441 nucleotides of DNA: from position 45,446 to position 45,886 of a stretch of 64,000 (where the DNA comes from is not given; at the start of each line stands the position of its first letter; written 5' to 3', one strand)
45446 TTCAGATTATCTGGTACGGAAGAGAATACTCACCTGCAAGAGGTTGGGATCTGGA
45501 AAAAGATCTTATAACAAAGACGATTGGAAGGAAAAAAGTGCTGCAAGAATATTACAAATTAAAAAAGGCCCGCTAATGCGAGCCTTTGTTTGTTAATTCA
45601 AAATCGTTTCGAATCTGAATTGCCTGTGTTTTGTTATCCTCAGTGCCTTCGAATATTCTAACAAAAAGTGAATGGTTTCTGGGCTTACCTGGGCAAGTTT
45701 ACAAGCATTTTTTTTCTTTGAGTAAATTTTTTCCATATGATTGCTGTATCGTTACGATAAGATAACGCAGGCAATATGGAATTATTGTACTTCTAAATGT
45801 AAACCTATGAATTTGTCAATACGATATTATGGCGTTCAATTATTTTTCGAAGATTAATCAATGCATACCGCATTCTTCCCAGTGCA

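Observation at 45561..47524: Tandemly duplicated two-gene unit: ECF-type sigma factor plus an unannotated 47-aa ORF, with identical length and identical 68-nt spacing in both copies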

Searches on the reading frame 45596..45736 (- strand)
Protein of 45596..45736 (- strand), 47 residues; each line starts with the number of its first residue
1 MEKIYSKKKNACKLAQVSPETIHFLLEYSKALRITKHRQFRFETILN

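Call 3: search_protein_families(library=pfam, proteins=[window:45596-45736:-], max_evalue=1)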
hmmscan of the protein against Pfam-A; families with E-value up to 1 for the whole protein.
seq(47 aa): 1 family
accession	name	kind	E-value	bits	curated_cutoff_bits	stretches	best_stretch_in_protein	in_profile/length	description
PF00376.29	MerR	-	0.22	11.8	28.2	1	11-25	5-19/38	MerR family regulatory protein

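Call 4: search_protein_families(library=ncbifam, proteins=[window:45596-45736:-], max_evalue=1)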
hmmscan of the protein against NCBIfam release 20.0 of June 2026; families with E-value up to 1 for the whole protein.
seq(47 aa): 0 families

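Call 9: find_homologous_proteins(query=A1, max_evalue=0.01)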
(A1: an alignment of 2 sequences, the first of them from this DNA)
Query A1 (2 sequences) (47 aa, profile of the alignment): 6 proteins with E <= 0.01 among 6 candidates.
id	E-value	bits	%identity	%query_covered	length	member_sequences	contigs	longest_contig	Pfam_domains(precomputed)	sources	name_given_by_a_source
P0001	3.2e-27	112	49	100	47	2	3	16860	-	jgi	jgi:hypothetical protein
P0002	3.8e-23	99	87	100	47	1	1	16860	-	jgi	-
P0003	4.6e-22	96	51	100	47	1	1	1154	-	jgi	-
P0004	9.3e-22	95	81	100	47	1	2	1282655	-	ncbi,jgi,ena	jgi:hypothetical protein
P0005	4.7e-21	92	55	100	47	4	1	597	-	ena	-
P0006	1.4e-5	43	38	100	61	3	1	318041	-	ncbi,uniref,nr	ncbi:hypothetical protein GCM10010832_07950 [Psychroflexus planctonicus]|uniref:Uncharacterized prot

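Call 21: find_homologous_proteins(query=A3, max_evalue=0.1)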
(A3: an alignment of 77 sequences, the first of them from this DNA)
Query A3 (77 sequences) (47 aa, profile of the alignment): 865 proteins with E <= 0.1 among 927 candidates; the best 120 are listed.
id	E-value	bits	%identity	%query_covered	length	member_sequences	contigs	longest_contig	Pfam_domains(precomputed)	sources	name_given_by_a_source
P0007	6.1e-23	98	55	100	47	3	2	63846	-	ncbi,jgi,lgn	jgi:hypothetical protein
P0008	1.1e-22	98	55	100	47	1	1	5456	-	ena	-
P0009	1.1e-22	98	62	100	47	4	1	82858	-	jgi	-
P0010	1.3e-22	97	49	100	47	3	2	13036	-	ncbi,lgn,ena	-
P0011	1.4e-22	97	55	100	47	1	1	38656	-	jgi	jgi:hypothetical protein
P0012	1.5e-22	97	55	100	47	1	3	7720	-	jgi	jgi:hypothetical protein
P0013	1.8e-22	97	55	100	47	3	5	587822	-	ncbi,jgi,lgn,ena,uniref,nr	ncbi:hypothetical protein [Cellulophaga tyrosinoxydans]|uniref:Uncharacterized protein n=1 Tax=Cellu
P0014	1.8e-22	97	53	100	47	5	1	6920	-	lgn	-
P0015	2.7e-22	96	57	100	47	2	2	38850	-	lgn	-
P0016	3.0e-22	96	60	100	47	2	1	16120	-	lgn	-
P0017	3.0e-22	96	55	100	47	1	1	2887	-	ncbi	-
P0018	3.1e-22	96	60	100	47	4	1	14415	-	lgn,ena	-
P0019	3.1e-22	96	51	100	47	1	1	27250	-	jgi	-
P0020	4.5e-22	96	49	100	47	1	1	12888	-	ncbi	-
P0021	6.8e-22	95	57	100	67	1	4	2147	-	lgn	-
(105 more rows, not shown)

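Call 29: search_protein_representatives(alignment_id=A5)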
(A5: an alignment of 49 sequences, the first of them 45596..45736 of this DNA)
Query: 49 sequences, 47 profile positions. Proteins with E-value up to 0.001 (for the whole library): 235; up to 1e-10: 39; up to 1e-30: 0. The best 150 are listed.
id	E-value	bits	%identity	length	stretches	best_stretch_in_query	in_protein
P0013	5.0e-23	97.2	-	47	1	1-47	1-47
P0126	1.8e-21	92.2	-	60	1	1-47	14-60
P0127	3.7e-20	88.0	-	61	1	1-47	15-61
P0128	9.0e-20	86.7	-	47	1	1-47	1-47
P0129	1.2e-19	86.3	-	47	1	1-47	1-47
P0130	2.6e-19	85.3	-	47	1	1-47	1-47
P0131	4.2e-19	84.6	-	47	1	1-47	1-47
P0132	3.6e-17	78.4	-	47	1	1-47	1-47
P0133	4.3e-17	78.2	-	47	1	1-47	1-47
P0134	4.3e-17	78.1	-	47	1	1-47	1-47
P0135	4.4e-17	78.1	-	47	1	1-47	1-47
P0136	1.0e-16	77.0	-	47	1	1-47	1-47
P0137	1.6e-16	76.4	-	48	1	1-47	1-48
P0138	2.9e-16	75.5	-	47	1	1-47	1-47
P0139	3.4e-15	72.1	-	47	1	1-47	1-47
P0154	7.7e-12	61.3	-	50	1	1-47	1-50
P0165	1.6e-10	57.1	-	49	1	1-47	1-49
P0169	3.6e-10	56.0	-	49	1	1-47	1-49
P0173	5.5e-10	55.4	-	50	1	1-47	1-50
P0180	1.9e-09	53.7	-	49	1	1-47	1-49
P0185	6.2e-09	52.0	-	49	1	1-47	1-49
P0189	1.2e-08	51.1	-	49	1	1-47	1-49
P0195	3.9e-08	49.5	-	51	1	1-40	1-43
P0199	7.2e-08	48.6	-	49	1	2-47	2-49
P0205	9.4e-08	48.3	-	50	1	1-47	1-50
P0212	3.1e-07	46.6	-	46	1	1-47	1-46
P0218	6.5e-07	45.6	-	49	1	1-47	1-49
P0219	7.1e-07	45.4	-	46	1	1-47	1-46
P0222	1.1e-06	44.9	-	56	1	1-40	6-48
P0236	2.9e-06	43.5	-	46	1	3-47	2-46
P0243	4.7e-06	42.8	-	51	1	7-47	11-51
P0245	5.2e-06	42.7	-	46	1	1-47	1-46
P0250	9.1e-06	41.9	-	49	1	1-47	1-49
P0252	1.1e-05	41.7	-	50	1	1-47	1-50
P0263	2.1e-05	40.7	-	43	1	7-47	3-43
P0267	2.8e-05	40.3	-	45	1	8-47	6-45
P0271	3.2e-05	40.1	-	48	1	1-47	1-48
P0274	3.4e-05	40.1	-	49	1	1-47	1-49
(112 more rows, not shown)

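Call 31: predict_structure(alignment_id=A5)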
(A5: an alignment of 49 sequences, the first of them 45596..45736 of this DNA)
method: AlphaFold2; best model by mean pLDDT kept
length: 47 residues; sequences in the alignment: 49
mean_pLDDT: 81.6   pTM: 0.46
mean pLDDT of the five models: 81.6, 79.9, 77.4, 75.4, 75.3
residues with pLDDT >= 90: 22; 70-90: 12; 50-70: 13; < 50: 0
segments of 3 or more residues with pLDDT < 50: none
pLDDT, mean of each block of 10 residues (from residue 1): 64 80 92 91 81
secondary structure, 60 per line:
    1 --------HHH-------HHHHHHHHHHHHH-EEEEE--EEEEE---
elements in order: H19-31 E33-37 E40-44

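Call 32: list_cluster_members(proteins=[P0154, P0165, P0189, P0195, P0218, P0236, P0245, P0252, P0263, P0271])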
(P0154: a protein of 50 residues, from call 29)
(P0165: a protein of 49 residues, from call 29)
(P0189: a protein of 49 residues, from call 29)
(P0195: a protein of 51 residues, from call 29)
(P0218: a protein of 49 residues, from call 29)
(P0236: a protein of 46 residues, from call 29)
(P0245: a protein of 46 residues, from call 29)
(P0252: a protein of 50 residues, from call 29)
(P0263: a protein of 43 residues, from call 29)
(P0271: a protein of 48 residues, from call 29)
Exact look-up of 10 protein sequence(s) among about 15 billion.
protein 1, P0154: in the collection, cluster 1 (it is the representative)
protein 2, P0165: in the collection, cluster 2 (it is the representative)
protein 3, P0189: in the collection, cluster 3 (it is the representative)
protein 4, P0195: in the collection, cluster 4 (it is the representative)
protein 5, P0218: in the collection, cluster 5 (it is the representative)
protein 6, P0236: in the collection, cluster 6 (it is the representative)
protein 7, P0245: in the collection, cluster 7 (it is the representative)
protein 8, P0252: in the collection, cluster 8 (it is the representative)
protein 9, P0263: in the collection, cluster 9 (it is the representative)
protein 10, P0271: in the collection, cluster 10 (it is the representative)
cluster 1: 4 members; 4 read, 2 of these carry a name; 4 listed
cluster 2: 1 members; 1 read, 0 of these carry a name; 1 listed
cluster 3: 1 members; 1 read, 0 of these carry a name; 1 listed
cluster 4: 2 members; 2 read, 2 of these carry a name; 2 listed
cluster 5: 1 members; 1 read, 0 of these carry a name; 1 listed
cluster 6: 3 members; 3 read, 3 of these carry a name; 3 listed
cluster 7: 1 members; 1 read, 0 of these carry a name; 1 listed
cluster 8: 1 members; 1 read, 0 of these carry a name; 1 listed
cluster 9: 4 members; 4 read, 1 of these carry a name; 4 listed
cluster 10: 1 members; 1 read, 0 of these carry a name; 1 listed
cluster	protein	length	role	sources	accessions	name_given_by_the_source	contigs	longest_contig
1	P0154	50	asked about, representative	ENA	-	-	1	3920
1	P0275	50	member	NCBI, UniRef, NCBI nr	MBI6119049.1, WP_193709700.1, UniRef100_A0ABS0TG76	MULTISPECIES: hypothetical protein [Salegentibacter] | Uncharacterized protein n=1 Tax=Salegentibacter maritimus TaxID=2794347 ...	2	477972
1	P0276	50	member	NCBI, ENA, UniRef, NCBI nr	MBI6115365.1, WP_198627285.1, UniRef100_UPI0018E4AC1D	hypothetical protein [Salegentibacter maritimus] | hypothetical protein n=1 Tax=Salegentibacter maritimus TaxID=2794347 RepID=UPI0018E4AC1D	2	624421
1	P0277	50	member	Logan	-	-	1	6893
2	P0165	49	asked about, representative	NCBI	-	-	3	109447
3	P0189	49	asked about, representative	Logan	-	-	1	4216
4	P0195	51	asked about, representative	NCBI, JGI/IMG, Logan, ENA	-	hypothetical protein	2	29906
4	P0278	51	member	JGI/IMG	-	hypothetical protein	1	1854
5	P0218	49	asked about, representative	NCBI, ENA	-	-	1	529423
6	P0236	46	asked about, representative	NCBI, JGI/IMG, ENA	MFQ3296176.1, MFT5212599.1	MAG: hypothetical protein ACI9WV_000309 [Patiriisocius sp.] | hypothetical protein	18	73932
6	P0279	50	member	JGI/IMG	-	heme-binding NEAT domain protein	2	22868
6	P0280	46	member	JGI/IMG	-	hypothetical protein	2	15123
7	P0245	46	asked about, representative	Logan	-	-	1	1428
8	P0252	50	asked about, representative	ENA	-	-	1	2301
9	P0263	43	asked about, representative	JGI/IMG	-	-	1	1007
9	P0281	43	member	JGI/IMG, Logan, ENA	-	hypothetical protein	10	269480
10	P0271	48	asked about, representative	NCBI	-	-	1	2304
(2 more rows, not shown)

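Call 34: find_encoding_contigs(protein=P0218, flank=3000, max_places=2)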
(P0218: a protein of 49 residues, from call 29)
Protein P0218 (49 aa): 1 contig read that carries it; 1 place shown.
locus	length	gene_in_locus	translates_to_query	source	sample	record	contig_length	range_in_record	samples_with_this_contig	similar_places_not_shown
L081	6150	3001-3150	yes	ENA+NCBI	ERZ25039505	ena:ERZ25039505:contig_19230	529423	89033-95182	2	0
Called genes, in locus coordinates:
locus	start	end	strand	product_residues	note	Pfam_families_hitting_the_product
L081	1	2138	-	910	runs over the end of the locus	PF02463:SMC_N (faint), PF03193:RsgA_GTPase (faint), PF13191:AAA_16 (faint), PF13555:AAA_29 (faint), PF17760:UvrA_inter, PF17755:UvrA_DNA-bind, PF13304:AAA_21 (weak), PF00005:ABC_tran, +3 more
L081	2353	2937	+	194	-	PF04542:Sigma70_r2, PF08281:Sigma70_r4_2, PF04545:Sigma70_r4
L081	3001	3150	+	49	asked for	-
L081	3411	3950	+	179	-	PF13489:Methyltransf_23 (weak), PF13649:Methyltransf_25, PF08241:Methyltransf_11, PF08242:Methyltransf_12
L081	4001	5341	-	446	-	PF01979:Amidohydro_1, PF07969:Amidohydro_3 (weak)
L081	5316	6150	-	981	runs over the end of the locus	PF07969:Amidohydro_3, PF01979:Amidohydro_1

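Call 35: find_encoding_contigs(protein=P0281, flank=3000, max_places=2)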
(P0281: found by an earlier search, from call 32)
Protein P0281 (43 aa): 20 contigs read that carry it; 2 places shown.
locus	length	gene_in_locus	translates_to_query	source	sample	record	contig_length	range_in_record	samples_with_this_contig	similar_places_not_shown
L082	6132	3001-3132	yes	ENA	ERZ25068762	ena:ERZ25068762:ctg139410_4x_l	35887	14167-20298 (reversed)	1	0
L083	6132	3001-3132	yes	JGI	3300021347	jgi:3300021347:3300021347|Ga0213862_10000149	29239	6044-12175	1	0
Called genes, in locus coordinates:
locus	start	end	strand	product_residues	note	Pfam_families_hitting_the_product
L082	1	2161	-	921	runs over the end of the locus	PF00005:ABC_tran (faint), PF02463:SMC_N (faint), PF03193:RsgA_GTPase (faint), PF13191:AAA_16 (faint), PF13304:AAA_21 (faint), PF13555:AAA_29 (faint), PF17760:UvrA_inter, PF17755:UvrA_DNA-bind, +3 more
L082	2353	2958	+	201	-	PF07638:Sigma70_ECF, PF04542:Sigma70_r2, PF08281:Sigma70_r4_2, PF04545:Sigma70_r4 (weak)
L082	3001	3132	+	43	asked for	-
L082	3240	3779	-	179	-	PF00730:HhH-GPD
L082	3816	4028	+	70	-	PF08534:Redoxin, PF00578:AhpC-TSA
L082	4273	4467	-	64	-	-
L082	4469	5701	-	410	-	-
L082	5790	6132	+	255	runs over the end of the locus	PF23023:Anti-Pycsar_Apyc1, PF00753:Lactamase_B, PF12706:Lactamase_B_2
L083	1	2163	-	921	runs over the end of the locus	PF00005:ABC_tran (faint), PF02463:SMC_N (faint), PF03193:RsgA_GTPase (faint), PF13191:AAA_16 (faint), PF13304:AAA_21 (faint), PF13555:AAA_29 (faint), PF17760:UvrA_inter, PF17755:UvrA_DNA-bind, +3 more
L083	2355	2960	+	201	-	PF07638:Sigma70_ECF, PF04542:Sigma70_r2, PF08281:Sigma70_r4_2, PF04545:Sigma70_r4 (weak)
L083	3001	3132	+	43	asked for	-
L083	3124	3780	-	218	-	PF00730:HhH-GPD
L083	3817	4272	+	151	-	PF08534:Redoxin, PF00578:AhpC-TSA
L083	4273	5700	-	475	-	-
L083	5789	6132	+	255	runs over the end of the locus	PF23023:Anti-Pycsar_Apyc1, PF00753:Lactamase_B, PF12706:Lactamase_B_2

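Call 36: find_encoding_contigs(protein=P0195, flank=3000, max_places=2)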
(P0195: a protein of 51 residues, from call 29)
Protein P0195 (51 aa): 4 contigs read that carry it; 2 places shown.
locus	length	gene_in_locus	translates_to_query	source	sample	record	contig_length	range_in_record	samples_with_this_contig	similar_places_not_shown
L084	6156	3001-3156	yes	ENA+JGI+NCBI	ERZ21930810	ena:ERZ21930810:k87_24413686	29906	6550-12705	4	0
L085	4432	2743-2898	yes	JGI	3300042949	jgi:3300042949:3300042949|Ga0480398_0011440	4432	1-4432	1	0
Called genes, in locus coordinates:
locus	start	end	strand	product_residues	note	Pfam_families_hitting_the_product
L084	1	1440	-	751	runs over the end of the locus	PF01734:Patatin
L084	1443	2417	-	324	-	PF00491:Arginase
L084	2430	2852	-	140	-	PF13279:4HBT_2, PF03061:4HBT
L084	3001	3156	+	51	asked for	-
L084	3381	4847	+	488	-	-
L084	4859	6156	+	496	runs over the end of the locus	PF03349:Toluene_X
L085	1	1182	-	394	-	?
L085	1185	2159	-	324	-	PF00491:Arginase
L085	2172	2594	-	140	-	PF13279:4HBT_2, PF03061:4HBT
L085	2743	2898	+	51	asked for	-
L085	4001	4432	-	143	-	?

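Call 39: fold_search(model_id=the predicted structure, library=pdb)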
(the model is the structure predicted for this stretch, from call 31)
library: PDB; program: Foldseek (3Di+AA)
matches with E <= 10: 32; with E <= 0.001: 0
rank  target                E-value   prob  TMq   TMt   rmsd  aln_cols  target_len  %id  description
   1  6c1d_P                4.6e+00  0.14  0.33  0.03   3.7        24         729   29  High-Resolution Cryo-EM Structures of Actin-bound Myosin States Reveal the Mechanism of Myosin Force Sensing (released 2018-01-31)
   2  1qb3_C                4.9e+00  0.08  0.32  0.16   6.1        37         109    8  CRYSTAL STRUCTURE OF THE CELL CYCLE REGULATORY PROTEIN CKS1 (released 2000-08-31)
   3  5cjv_B                5.3e+00  0.10  0.28  0.02   6.5        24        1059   21  Isobutyryl-CoA mutase fused with bound adenosylcobalamin, GDP, Mg (holo-IcmF/GDP), and substrate isovaleryl-coenzyme A (released 2015-09-09)
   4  5cjt_B                5.3e+00  0.10  0.28  0.02   6.5        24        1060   21  Isobutyryl-CoA mutase fused with bound adenosylcobalamin, GDP, Mg (holo-IcmF/GDP), and substrate isobutyryl-coenzyme A (released 2015-09-09)
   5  4ec5_B                5.3e+00  0.08  0.29  0.08   8.8        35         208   11  Crystal structure of the S210C (dimer) mutant from the N-terminal domain of the secretin XcpQ from Pseudomonas aerugin (released 2012-12-05)
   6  6yxx_BV               5.3e+00  0.07  0.29  0.19   4.9        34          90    9  State A of the Trypanosoma brucei mitoribosomal large subunit assembly intermediate (released 2020-10-14)
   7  6hiw_Cb               5.7e+00  0.11  0.34  0.08   7.0        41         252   17  Cryo-EM structure of the Trypanosoma brucei mitochondrial ribosome - This entry contains the complete small mitoribos (released 2018-09-26)
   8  4m0n                  6.1e+00  0.13  0.30  0.08   8.8        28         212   21  Crystal structure of a putative anti-sigma factor (BDI_1681) from Parabacteroides distasonis ATCC 8503 at 1.65 A resolut (released 2013-10-16)
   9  7e8t_B                6.1e+00  0.06  0.29  0.09   7.1        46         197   15  Monomer of Ypt32-TRAPPII (released 2022-02-09)
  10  7t31_B                6.1e+00  0.06  0.26  0.03  10.6        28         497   18  X-ray Structure of Clostridiodies difficile PilW (released 2022-10-19)
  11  7t31_A                6.1e+00  0.04  0.25  0.04  10.4        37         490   22  X-ray Structure of Clostridiodies difficile PilW (released 2022-10-19)
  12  8wxs_A                6.6e+00  0.06  0.25  0.18   9.4        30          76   20  Crystal structure of the LOTUS domain of Drosophila Tejas (released 2024-11-06)
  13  4grs_C                7.0e+00  0.06  0.27  0.06  10.1        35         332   23  Crystal structure of a chimeric DAH7PS (released 2013-02-06)
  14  7t31_C                7.0e+00  0.04  0.27  0.04  11.1        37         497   16  X-ray Structure of Clostridiodies difficile PilW (released 2022-10-19)
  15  6zti_A                7.6e+00  0.09  0.31  0.05   3.7        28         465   21  Phospholipase PlaB from Legionella pneumophila in complex with thio-NAD (released 2021-06-02)
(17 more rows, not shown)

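Call 44: find_encoding_contigs(protein=P0222, flank=2500, max_places=3)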
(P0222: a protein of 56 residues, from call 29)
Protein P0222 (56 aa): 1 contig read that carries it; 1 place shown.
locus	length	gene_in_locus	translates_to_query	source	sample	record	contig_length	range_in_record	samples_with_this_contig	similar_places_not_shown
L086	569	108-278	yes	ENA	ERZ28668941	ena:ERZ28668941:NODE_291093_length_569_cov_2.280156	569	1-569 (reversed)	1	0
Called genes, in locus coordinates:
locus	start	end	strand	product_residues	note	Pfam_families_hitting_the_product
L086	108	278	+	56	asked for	-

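Call 45: find_encoding_contigs(protein=P0236, flank=2500, max_places=3)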
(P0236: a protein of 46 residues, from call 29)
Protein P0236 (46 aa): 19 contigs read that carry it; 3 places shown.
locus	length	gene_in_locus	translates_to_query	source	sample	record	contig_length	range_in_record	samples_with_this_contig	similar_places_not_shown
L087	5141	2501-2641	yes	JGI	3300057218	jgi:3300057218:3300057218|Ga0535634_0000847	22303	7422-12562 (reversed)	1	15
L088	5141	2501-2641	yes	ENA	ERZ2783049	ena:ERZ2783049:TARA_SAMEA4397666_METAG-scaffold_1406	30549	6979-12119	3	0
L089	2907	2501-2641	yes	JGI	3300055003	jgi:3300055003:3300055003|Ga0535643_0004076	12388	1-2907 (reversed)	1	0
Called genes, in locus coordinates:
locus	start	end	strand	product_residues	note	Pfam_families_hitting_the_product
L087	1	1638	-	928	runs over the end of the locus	PF00005:ABC_tran (faint), PF02463:SMC_N (weak), PF03193:RsgA_GTPase (faint), PF13175:AAA_15 (faint), PF13191:AAA_16 (faint), PF17760:UvrA_inter, PF17755:UvrA_DNA-bind, PF13304:AAA_21 (weak), +4 more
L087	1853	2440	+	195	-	PF04542:Sigma70_r2, PF04545:Sigma70_r4, PF08281:Sigma70_r4_2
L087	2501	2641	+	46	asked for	-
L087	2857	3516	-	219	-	PF00730:HhH-GPD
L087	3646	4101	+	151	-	PF00578:AhpC-TSA, PF08534:Redoxin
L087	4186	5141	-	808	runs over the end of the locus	PF13620:CarboxypepD_reg (faint), PF13715:CarbopepD_reg_2, PF07715:Plug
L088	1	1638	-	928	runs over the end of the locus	PF00005:ABC_tran (faint), PF02463:SMC_N (weak), PF03193:RsgA_GTPase (faint), PF13175:AAA_15 (faint), PF13191:AAA_16 (faint), PF17760:UvrA_inter, PF17755:UvrA_DNA-bind, PF13304:AAA_21 (weak), +4 more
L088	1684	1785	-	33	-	-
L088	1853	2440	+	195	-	PF04542:Sigma70_r2, PF04545:Sigma70_r4, PF08281:Sigma70_r4_2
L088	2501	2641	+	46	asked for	-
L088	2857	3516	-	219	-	PF00730:HhH-GPD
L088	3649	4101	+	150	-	PF08534:Redoxin, PF00578:AhpC-TSA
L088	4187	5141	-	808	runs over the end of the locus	PF13620:CarboxypepD_reg (faint), PF13715:CarbopepD_reg_2, PF07715:Plug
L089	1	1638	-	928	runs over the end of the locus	PF00005:ABC_tran (faint), PF02463:SMC_N (weak), PF03193:RsgA_GTPase (faint), PF13191:AAA_16 (faint), PF13555:AAA_29 (faint), PF17760:UvrA_inter, PF17755:UvrA_DNA-bind, PF13304:AAA_21 (weak), +3 more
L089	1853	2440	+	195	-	PF04542:Sigma70_r2, PF04545:Sigma70_r4, PF08281:Sigma70_r4_2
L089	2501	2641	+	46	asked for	-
